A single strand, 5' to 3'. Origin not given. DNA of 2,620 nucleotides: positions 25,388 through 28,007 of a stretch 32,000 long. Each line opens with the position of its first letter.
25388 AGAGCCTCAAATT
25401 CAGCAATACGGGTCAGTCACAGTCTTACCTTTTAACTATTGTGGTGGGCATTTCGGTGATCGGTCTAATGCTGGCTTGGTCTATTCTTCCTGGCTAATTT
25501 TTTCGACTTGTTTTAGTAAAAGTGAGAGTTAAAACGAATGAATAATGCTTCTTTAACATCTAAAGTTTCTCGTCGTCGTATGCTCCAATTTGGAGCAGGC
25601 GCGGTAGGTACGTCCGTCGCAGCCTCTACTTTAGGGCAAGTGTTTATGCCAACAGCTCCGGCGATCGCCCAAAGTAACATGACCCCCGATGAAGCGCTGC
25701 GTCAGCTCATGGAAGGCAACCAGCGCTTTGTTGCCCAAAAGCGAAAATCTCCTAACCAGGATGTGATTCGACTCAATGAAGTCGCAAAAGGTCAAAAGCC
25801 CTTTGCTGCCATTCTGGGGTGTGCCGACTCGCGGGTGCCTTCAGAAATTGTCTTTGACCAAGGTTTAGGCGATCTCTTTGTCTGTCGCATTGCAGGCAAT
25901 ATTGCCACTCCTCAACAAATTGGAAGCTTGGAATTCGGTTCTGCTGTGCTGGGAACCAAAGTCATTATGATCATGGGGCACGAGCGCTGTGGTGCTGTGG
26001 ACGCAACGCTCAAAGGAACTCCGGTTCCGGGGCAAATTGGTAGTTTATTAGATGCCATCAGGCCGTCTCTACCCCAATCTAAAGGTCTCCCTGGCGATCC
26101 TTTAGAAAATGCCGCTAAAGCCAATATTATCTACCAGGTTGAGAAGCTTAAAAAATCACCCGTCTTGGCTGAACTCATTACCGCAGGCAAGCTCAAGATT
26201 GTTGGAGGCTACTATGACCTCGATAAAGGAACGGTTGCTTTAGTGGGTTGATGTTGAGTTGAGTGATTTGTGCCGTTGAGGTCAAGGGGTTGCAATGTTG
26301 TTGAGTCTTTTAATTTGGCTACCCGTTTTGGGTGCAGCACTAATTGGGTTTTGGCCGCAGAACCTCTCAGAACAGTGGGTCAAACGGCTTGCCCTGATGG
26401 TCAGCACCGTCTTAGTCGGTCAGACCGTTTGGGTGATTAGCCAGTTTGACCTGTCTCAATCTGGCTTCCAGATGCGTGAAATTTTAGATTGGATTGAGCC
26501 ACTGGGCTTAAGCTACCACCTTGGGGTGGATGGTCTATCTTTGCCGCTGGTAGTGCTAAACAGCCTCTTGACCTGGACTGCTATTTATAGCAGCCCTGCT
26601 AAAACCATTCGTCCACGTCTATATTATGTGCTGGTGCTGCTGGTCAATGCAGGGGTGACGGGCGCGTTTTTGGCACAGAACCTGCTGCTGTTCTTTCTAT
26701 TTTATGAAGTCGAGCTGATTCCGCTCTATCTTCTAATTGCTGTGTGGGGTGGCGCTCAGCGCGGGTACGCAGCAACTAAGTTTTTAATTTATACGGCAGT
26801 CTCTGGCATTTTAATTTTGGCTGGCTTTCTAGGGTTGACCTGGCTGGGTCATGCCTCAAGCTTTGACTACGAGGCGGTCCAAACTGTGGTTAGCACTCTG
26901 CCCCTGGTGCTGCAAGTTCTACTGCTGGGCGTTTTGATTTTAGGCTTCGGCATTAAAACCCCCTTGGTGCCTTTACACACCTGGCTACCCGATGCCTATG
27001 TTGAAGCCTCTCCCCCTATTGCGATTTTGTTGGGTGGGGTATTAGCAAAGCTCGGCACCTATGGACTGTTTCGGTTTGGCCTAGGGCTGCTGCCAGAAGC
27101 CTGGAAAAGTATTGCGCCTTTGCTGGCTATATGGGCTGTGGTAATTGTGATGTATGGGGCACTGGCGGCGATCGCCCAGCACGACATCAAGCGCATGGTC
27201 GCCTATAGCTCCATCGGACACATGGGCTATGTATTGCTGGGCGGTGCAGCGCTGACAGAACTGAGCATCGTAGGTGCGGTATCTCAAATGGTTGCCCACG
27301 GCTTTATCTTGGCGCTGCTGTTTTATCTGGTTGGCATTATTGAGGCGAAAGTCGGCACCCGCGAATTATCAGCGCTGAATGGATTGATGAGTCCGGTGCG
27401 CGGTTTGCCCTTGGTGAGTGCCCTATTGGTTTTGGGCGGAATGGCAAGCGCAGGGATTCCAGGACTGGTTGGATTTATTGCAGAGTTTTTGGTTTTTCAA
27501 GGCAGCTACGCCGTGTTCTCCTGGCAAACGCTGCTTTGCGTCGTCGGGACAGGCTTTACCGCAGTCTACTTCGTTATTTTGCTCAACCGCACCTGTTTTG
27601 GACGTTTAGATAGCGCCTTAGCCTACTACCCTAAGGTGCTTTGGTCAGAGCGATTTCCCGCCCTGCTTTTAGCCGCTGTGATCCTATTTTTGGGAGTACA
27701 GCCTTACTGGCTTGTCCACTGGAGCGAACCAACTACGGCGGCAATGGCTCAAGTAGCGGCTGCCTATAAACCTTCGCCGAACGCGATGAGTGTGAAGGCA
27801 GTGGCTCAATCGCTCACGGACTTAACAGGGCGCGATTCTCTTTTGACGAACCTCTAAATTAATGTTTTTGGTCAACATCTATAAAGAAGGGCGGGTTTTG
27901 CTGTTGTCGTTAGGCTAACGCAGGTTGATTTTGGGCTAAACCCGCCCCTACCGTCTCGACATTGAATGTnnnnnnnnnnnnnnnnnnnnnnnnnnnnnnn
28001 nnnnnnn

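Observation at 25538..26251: Tat-exported beta-carbonic anhydrase embedded between ndhF3 and ndhD3 of the inducible CO2-uptake (NDH-1MS) operon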

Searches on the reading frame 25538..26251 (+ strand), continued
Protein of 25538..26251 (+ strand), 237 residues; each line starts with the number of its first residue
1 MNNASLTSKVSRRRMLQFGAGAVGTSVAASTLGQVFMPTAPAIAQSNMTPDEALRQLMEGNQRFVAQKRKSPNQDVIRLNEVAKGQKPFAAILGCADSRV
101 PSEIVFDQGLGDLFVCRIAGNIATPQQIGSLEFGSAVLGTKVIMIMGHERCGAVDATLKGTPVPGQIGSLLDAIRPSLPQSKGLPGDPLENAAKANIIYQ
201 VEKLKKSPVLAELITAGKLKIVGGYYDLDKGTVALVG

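Call 73: predict_structure(alignment_id=A2)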
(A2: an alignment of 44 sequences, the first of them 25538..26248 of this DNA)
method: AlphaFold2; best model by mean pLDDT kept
length: 237 residues; sequences in the alignment: 44
mean_pLDDT: 77.6   pTM: 0.73
mean pLDDT of the five models: 77.6, 77.5, 77.0, 76.5, 70.0
residues with pLDDT >= 90: 85; 70-90: 85; 50-70: 23; < 50: 44
segments of 3 or more residues with pLDDT < 50: 1-44
pLDDT, mean of each block of 10 residues (from residue 1): 41 45 40 38 63 93 84 64 71 83 79 80 87 86 93 90 83 90 89 94 94 95 93 89
secondary structure, 60 per line:
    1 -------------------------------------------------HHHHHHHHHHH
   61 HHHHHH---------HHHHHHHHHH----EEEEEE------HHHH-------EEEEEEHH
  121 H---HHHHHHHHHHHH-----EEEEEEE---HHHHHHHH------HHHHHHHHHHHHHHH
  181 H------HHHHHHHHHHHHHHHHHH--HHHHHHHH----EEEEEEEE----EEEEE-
elements in order: H50-66 H76-85 E90-95 H102-105 E113-118 H125-136 E142-148 H152-159 H166-181 H188-205 H208-215 E220-227 E232-236

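Call 75: fold_search(model_id=the predicted structure, library=pdb)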
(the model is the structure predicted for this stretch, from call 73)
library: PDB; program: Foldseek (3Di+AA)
matches with E <= 10: 1144; with E <= 0.001: 127
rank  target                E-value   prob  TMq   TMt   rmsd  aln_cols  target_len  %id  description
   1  2a5v_B                1.8e-18  1.00  0.75  0.84   1.8       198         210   39  Crystal structure of M. tuberculosis beta carbonic anhydrase, Rv3588c, tetrameric form (released 2005-09-20)
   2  2a5v_C                2.9e-18  1.00  0.74  0.87   1.9       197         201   40  Crystal structure of M. tuberculosis beta carbonic anhydrase, Rv3588c, tetrameric form (released 2005-09-20)
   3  2a5v_A                3.1e-18  1.00  0.75  0.84   1.9       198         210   39  Crystal structure of M. tuberculosis beta carbonic anhydrase, Rv3588c, tetrameric form (released 2005-09-20)
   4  2a5v_D                1.8e-17  1.00  0.76  0.86   2.0       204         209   38  Crystal structure of M. tuberculosis beta carbonic anhydrase, Rv3588c, tetrameric form (released 2005-09-20)
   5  1ym3                  7.1e-16  1.00  0.69  0.84   2.5       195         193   37  Crystal Structure of carbonic anhydrase RV3588c from Mycobacterium tuberculosis (released 2005-03-08)
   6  6gwu_A                2.7e-14  1.00  0.62  0.70  10.8       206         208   24  Carbonic anhydrase CaNce103p from Candida albicans (released 2018-11-07)
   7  6gwu_D                1.1e-13  1.00  0.63  0.73  10.7       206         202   24  Carbonic anhydrase CaNce103p from Candida albicans (released 2018-11-07)
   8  6gwu_C                1.1e-13  1.00  0.62  0.71  10.8       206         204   24  Carbonic anhydrase CaNce103p from Candida albicans (released 2018-11-07)
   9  9s4g_A                1.9e-13  1.00  0.61  0.70  10.9       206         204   25  Carbonic anhydrases from Candida parapsilosis (released 2025-11-26)
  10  6gwu_B                2.3e-13  1.00  0.62  0.71  10.8       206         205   24  Carbonic anhydrase CaNce103p from Candida albicans (released 2018-11-07)
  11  9s4g_D                3.1e-13  1.00  0.61  0.71  10.9       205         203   25  Carbonic anhydrases from Candida parapsilosis (released 2025-11-26)
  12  4rxy                  1.1e-11  1.00  0.61  0.68   7.9       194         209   26  Crystal Structure of the Beta Carbonic Anhydrase psCA3 isolated from Pseudomonas aeruginosa (released 2015-06-24)
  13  2w3q                  1.6e-11  1.00  0.59  0.61   8.2       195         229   27  Structure and inhibition of the CO2-sensing carbonic anhydrase Can2 from the pathogenic fungus Cryptococcus neoformans (released 2008-12-30)
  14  5swc_D                1.8e-11  1.00  0.61  0.69   8.0       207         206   26  The structure of the beta-carbonic anhydrase CcaA (released 2016-10-26)
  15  4o1j_A                2.2e-11  1.00  0.62  0.74   2.6       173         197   25  Crystal structures of two tetrameric beta-carbonic anhydrases from the filamentous ascomycete Sordaria macrospora. (released 2014-03-05)
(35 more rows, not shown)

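Call 78: find_encoding_contigs(protein=P0107, flank=6000, max_places=1)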
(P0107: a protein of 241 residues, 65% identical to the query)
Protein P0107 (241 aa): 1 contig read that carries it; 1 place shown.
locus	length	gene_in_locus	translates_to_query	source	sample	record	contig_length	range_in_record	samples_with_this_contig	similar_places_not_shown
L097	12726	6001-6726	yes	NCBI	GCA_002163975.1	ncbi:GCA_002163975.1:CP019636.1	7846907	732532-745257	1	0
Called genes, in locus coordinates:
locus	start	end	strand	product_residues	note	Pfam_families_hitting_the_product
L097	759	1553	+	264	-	PF02567:PhzC-PhzF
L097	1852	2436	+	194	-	PF00484:Pro_CA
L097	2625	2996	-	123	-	-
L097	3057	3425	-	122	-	-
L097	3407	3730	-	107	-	-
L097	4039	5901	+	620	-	PF00662:Proton_antipo_N, PF00361:Proton_antipo_M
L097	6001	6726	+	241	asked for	PF00484:Pro_CA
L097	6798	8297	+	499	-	PF00361:Proton_antipo_M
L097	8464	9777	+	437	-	PF10216:ChpXY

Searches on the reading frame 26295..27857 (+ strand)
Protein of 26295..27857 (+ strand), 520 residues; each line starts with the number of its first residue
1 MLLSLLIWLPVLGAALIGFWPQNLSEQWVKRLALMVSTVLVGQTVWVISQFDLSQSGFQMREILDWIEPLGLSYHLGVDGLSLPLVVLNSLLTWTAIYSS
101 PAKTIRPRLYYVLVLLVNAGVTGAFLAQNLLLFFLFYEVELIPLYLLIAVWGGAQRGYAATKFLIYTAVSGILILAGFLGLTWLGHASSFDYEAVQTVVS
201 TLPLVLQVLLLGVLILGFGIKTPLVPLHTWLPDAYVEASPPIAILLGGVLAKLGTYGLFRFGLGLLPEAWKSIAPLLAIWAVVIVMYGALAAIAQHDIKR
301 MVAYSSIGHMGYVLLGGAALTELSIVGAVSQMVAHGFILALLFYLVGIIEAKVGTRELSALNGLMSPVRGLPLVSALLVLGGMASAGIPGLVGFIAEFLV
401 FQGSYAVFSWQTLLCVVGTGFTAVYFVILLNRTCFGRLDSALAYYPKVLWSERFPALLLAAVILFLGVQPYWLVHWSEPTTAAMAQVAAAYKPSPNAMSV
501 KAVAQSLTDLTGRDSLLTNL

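Call 3: search_protein_families(library=pfam, proteins=[window:26295-27857:+])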
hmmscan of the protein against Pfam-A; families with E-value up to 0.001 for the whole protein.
window:26295-27857:+ (520 aa): 1 family
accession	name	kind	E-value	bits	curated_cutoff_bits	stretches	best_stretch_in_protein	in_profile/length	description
PF00361.26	Proton_antipo_M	-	6.2e-62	209.9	21.5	1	127-422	1-294/294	NADH:quinone oxidoreductase/Mrp antiporter, TM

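Call 4: search_protein_families(library=ncbifam, proteins=[window:26295-27857:+])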
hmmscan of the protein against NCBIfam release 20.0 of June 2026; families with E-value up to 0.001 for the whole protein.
window:26295-27857:+ (520 aa): 72 families (the best 25 are shown)
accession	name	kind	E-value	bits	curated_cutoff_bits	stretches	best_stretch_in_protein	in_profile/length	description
NF005611.0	PRK07363.1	equivalog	2.7e-241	801.4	764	1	2-488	1-485/501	NADH-quinone oxidoreductase subunit M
NF005060.0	PRK06473.1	equivalog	9e-214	710.8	747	1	2-491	1-488/500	NADH-quinone oxidoreductase subunit M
TIGR01972.1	NDH_I_M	subfamily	2.4e-160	534.4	263.8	1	3-486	1-484/486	NADH-quinone oxidoreductase subunit M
NF009212.0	PRK12561.1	subfamily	1.6e-118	396.7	645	1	2-494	8-505/531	NAD(P)H-quinone oxidoreductase subunit 4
NF002713.0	PRK02546.1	subfamily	1.5e-106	357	827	1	3-471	11-485/533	NAD(P)H-quinone oxidoreductase subunit 4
NF004500.0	PRK05846.1-4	equivalog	1.3e-104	350.8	550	1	2-497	6-515/525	NADH-quinone oxidoreductase subunit M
NF004499.0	PRK05846.1-3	equivalog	6.9e-100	335.1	585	1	2-487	6-487/502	NADH-quinone oxidoreductase subunit M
NF004501.0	PRK05846.1-5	subfamily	2.2e-94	317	598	1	2-487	6-486/492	NADH-quinone oxidoreductase subunit M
NF004505.0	PRK05846.2-5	equivalog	2.6e-90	303.6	700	1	2-487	4-484/508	NADH-quinone oxidoreductase subunit M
NF004498.0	PRK05846.1-1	equivalog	1.1e-87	295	614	1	1-486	1-498/509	NADH-quinone oxidoreductase subunit M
NF004506.0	PRK05846.2-6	equivalog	1.5e-83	281.8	789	1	27-468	35-473/493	NADH-quinone oxidoreductase subunit M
NF004502.0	PRK05846.2-1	equivalog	4.2e-79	266.6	791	1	1-473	4-486/500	NADH-quinone oxidoreductase subunit M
NF004504.0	PRK05846.2-3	equivalog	1.3e-74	252.1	785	1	28-473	40-482/499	NADH-quinone oxidoreductase subunit M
NF004503.0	PRK05846.2-2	subfamily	4.1e-59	201.1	720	1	28-473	23-478/490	NADH-quinone oxidoreductase subunit M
NF009306.0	PRK12663.1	equivalog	2.7e-49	168.3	542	1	7-486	10-483/498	Na+/H+ antiporter subunit D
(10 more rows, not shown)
